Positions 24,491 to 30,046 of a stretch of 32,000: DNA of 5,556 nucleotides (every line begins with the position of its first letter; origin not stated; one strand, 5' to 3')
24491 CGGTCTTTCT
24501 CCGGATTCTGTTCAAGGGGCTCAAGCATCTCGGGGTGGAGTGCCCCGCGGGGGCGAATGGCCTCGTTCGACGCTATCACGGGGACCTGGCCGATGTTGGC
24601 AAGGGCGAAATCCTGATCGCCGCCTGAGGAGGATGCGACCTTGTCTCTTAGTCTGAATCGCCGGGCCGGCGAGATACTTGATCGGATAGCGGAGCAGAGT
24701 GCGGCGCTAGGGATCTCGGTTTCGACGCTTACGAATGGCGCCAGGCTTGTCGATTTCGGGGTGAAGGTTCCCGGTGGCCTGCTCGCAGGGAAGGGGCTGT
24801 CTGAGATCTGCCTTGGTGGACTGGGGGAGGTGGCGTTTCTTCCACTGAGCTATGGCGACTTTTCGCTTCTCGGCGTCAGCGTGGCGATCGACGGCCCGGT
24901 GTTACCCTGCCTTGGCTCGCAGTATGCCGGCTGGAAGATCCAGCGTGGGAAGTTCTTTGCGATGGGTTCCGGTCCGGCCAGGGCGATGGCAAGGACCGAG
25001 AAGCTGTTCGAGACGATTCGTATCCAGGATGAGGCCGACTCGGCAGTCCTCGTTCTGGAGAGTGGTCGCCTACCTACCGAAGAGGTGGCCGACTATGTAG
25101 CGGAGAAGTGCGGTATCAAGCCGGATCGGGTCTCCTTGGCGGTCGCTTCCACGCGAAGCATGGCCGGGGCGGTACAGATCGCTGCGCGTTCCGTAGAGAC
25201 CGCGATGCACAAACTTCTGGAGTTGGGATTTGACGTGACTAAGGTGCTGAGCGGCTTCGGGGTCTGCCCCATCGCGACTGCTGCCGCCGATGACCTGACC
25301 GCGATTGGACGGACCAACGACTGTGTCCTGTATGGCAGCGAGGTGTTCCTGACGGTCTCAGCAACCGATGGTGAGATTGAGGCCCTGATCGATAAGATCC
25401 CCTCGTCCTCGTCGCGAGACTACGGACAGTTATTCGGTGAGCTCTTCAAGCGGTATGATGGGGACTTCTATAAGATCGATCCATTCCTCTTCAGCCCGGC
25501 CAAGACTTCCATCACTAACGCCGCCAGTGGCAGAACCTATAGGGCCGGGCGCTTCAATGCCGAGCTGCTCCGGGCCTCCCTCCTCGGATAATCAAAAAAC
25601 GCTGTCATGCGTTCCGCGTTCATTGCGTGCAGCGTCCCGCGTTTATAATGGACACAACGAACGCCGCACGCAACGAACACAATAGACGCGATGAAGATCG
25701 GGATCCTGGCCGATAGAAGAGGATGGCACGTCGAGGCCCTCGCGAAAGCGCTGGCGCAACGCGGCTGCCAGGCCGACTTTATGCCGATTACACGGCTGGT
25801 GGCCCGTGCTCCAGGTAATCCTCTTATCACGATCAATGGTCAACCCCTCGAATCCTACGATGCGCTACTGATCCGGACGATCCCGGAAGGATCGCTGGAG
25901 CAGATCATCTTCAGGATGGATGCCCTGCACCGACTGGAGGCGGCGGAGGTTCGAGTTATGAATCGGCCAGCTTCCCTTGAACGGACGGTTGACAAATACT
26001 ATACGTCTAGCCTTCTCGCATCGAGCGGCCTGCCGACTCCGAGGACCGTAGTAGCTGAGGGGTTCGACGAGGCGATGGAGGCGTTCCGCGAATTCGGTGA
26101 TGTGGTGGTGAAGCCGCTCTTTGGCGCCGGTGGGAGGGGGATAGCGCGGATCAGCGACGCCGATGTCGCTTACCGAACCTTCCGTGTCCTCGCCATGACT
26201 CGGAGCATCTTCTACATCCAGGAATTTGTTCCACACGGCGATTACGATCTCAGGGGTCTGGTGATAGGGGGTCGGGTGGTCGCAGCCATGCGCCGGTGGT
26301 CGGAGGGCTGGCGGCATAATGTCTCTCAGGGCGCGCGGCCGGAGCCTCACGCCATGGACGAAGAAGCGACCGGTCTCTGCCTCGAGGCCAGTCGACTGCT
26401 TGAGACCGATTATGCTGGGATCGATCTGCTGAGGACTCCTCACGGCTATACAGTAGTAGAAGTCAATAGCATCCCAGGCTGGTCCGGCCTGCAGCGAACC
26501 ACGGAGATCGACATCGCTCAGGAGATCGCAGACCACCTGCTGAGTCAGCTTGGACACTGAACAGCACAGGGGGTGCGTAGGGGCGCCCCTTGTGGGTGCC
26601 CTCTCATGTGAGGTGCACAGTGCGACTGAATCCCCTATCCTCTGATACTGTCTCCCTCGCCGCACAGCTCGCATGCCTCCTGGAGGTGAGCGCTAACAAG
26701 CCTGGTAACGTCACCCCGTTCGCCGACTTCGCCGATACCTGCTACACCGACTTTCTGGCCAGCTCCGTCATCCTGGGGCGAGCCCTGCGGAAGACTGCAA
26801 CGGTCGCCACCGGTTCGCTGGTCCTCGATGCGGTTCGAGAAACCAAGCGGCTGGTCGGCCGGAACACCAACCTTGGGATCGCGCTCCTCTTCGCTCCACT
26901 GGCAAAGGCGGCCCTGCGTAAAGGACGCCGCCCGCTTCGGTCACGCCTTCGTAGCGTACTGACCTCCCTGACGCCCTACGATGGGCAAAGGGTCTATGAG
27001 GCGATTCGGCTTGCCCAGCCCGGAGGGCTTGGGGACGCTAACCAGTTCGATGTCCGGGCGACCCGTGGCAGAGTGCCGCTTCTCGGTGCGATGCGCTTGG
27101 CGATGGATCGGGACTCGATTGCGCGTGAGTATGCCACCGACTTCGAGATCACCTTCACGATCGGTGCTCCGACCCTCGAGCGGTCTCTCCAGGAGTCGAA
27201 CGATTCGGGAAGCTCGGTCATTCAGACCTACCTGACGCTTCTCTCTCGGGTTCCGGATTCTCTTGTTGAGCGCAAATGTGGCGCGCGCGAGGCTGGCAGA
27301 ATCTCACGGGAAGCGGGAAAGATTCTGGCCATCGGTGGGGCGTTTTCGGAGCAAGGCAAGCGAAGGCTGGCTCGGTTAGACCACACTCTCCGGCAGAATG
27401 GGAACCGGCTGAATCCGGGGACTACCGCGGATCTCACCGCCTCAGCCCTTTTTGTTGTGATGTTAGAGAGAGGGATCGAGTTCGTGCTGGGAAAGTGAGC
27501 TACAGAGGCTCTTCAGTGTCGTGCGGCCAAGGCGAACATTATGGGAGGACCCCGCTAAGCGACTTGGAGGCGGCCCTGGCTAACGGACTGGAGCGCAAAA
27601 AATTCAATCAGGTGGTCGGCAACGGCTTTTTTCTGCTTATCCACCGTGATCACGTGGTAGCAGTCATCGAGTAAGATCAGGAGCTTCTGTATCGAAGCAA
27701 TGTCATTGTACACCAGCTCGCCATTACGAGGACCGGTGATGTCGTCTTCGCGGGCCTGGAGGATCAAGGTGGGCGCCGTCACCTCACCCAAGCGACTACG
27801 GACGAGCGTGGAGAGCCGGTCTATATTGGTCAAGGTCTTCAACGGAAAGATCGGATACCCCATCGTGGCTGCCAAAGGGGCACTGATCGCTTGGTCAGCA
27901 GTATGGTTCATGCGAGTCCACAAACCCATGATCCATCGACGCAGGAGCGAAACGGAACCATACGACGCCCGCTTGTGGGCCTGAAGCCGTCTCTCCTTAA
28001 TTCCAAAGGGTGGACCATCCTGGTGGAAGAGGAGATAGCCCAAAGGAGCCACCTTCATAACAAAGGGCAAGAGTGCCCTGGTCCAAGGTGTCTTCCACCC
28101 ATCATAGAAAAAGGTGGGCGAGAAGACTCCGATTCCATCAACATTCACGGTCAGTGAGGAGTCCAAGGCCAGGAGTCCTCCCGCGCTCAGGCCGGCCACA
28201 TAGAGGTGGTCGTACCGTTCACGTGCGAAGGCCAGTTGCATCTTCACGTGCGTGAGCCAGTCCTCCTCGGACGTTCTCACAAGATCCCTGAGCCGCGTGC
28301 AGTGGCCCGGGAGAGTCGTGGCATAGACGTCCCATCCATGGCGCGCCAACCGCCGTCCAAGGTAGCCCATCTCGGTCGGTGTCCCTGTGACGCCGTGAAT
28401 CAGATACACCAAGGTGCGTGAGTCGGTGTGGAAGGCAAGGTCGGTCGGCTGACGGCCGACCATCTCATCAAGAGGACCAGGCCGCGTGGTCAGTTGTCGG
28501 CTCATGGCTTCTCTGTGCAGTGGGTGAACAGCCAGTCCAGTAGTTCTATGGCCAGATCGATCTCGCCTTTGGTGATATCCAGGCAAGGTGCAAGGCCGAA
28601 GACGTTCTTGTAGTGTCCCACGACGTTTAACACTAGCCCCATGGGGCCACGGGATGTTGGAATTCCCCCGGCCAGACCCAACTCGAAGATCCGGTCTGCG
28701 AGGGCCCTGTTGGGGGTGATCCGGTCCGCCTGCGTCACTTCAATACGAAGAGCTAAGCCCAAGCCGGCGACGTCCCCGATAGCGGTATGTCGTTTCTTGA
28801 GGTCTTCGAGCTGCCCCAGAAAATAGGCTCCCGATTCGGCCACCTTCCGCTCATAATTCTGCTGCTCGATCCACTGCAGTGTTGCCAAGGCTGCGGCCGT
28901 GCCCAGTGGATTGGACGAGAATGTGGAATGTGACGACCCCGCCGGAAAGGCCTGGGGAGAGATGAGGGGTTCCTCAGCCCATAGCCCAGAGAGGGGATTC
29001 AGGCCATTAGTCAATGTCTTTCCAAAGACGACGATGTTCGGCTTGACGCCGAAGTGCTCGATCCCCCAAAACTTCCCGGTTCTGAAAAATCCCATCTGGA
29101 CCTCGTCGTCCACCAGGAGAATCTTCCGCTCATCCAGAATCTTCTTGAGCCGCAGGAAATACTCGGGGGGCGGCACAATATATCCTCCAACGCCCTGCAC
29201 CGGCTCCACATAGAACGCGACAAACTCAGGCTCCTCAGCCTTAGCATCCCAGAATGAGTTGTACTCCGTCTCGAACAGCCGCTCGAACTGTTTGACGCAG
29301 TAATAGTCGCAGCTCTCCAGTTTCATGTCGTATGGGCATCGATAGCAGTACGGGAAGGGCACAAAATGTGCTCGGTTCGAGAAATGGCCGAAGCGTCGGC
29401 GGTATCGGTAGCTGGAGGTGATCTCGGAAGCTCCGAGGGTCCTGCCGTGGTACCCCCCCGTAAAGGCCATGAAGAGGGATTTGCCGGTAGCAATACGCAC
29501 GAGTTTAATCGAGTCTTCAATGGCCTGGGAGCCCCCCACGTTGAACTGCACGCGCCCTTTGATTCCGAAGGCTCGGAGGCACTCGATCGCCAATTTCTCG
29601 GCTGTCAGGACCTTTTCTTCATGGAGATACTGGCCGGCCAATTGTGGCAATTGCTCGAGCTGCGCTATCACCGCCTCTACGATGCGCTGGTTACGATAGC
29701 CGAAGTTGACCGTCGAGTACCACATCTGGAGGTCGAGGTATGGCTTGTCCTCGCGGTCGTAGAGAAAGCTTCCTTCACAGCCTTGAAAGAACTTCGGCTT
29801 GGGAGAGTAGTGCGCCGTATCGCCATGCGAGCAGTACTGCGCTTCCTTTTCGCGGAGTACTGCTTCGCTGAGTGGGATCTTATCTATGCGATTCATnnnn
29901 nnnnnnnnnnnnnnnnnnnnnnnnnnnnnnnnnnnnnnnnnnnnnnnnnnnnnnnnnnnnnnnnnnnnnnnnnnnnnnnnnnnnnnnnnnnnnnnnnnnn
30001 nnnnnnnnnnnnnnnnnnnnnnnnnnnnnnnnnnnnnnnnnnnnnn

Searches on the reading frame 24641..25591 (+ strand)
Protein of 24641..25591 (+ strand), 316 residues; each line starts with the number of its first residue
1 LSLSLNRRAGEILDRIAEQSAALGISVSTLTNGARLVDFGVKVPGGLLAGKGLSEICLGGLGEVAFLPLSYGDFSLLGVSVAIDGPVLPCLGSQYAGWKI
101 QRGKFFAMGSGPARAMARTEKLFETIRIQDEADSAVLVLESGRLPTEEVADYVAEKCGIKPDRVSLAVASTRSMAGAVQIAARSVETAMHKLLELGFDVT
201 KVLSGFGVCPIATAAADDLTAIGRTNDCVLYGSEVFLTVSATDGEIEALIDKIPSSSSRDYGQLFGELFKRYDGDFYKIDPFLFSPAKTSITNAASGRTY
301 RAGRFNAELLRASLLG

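Call 4: search_protein_families(library=pfam, proteins=[window:24641-25591:+], max_evalue=0.01)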
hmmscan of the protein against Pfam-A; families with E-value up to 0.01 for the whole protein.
window:24641-25591:+ (316 aa): 1 family
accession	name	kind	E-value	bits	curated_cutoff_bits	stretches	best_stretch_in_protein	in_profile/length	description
PF02289.21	MCH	-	2.6e-121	405.1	25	1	4-313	1-310/311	Cyclohydrolase (MCH)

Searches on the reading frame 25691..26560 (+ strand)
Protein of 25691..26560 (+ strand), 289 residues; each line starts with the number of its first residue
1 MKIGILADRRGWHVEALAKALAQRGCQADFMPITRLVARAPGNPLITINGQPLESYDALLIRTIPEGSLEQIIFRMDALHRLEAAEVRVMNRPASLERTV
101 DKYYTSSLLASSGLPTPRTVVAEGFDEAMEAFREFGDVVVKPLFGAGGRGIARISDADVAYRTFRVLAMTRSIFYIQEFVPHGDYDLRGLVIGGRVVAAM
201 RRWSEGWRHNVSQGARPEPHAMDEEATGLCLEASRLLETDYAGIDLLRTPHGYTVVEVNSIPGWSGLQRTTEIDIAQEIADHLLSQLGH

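Call 11: search_protein_families(library=pfam, proteins=[window:25691-26560:+], max_evalue=0.001)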
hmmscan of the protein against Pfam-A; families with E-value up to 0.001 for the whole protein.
window:25691-26560:+ (289 aa): 6 families
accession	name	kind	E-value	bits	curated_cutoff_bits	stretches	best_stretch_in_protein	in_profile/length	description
PF08443.16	RimK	-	8.7e-31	107.4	21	1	100-282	2-187/188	RimK-like ATP-grasp domain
PF02955.21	GSH-S_ATP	-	1.7e-13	50.8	23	1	116-259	12-160/175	Prokaryotic glutathione synthetase, ATP-grasp domain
PF02655.19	ATP-grasp_3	-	5.6e-08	33.5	23.2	1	101-260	3-155/160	ATP-grasp domain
PF18030.7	Rimk_N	-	1.3e-06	29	26.4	1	1-95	1-93/94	RimK PreATP-grasp domain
PF14397.11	ATPgrasp_ST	-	6.6e-06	26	31.4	1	88-164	8-90/278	Sugar-transfer associated ATP-grasp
PF14398.11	ATPgrasp_YheCD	-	0.00029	20.6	26.8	0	117-156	30-69/255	YheC/D like ATP-grasp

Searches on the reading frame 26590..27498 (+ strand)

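Call 11: search_protein_families(library=pfam, proteins=[window:26590-27498:+], max_evalue=0.001)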
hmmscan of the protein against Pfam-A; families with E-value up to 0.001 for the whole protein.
window:26590-27498:+ (302 aa): 1 family
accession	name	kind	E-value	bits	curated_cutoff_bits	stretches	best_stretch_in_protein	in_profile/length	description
PF01874.21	CitG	-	1.6e-66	225.2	27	1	24-289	3-283/284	ATP:dephospho-CoA triphosphoribosyl transferase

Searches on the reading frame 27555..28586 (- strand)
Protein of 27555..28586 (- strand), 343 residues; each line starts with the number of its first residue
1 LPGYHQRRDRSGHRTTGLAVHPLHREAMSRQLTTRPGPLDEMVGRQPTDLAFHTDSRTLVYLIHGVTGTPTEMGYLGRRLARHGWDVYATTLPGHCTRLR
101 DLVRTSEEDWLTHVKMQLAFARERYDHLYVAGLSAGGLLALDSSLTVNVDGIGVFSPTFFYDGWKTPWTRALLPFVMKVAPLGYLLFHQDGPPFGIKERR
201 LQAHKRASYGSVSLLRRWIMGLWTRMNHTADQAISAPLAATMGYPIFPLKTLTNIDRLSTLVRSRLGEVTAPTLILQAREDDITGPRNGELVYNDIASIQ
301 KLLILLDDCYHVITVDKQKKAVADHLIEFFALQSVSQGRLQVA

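Call 11: search_protein_families(library=pfam, proteins=[window:27555-28586:-], max_evalue=0.001)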
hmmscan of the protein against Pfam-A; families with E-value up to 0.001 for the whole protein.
window:27555-28586:- (343 aa): 3 families
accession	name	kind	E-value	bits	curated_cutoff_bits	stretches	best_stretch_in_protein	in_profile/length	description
PF12146.15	Hydrolase_4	-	1.3e-17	64.4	27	1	56-318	3-239/239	Serine aminopeptidase, S33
PF12697.13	Abhydrolase_6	-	2e-08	35.6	26.3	1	60-324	1-216/217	Alpha/beta hydrolase family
PF00561.26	Abhydrolase_1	-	6.4e-05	23.2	25.8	0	59-140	2-83/245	alpha/beta hydrolase fold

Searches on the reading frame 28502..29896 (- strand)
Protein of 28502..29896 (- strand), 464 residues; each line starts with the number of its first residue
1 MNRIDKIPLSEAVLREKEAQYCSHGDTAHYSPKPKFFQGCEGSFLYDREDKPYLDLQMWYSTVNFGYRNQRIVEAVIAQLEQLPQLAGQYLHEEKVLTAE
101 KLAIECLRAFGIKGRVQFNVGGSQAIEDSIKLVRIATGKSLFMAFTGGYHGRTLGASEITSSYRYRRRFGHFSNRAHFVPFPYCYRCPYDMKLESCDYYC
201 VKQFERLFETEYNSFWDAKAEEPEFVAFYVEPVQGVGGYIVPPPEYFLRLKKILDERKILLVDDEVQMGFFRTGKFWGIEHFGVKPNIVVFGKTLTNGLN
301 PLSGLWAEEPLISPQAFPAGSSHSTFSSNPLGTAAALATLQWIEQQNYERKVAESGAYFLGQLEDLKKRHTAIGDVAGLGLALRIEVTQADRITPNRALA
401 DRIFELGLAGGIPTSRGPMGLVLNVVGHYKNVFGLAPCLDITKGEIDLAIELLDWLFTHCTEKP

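Call 11: search_protein_families(library=pfam, proteins=[window:28502-29896:-], max_evalue=0.001)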
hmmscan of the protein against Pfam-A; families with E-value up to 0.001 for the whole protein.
window:28502-29896:- (464 aa): 1 family
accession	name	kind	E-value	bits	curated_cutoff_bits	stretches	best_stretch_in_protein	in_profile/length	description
PF00202.27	Aminotran_3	-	1.3e-71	241.9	30.5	1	37-453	13-399/403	Aminotransferase class-III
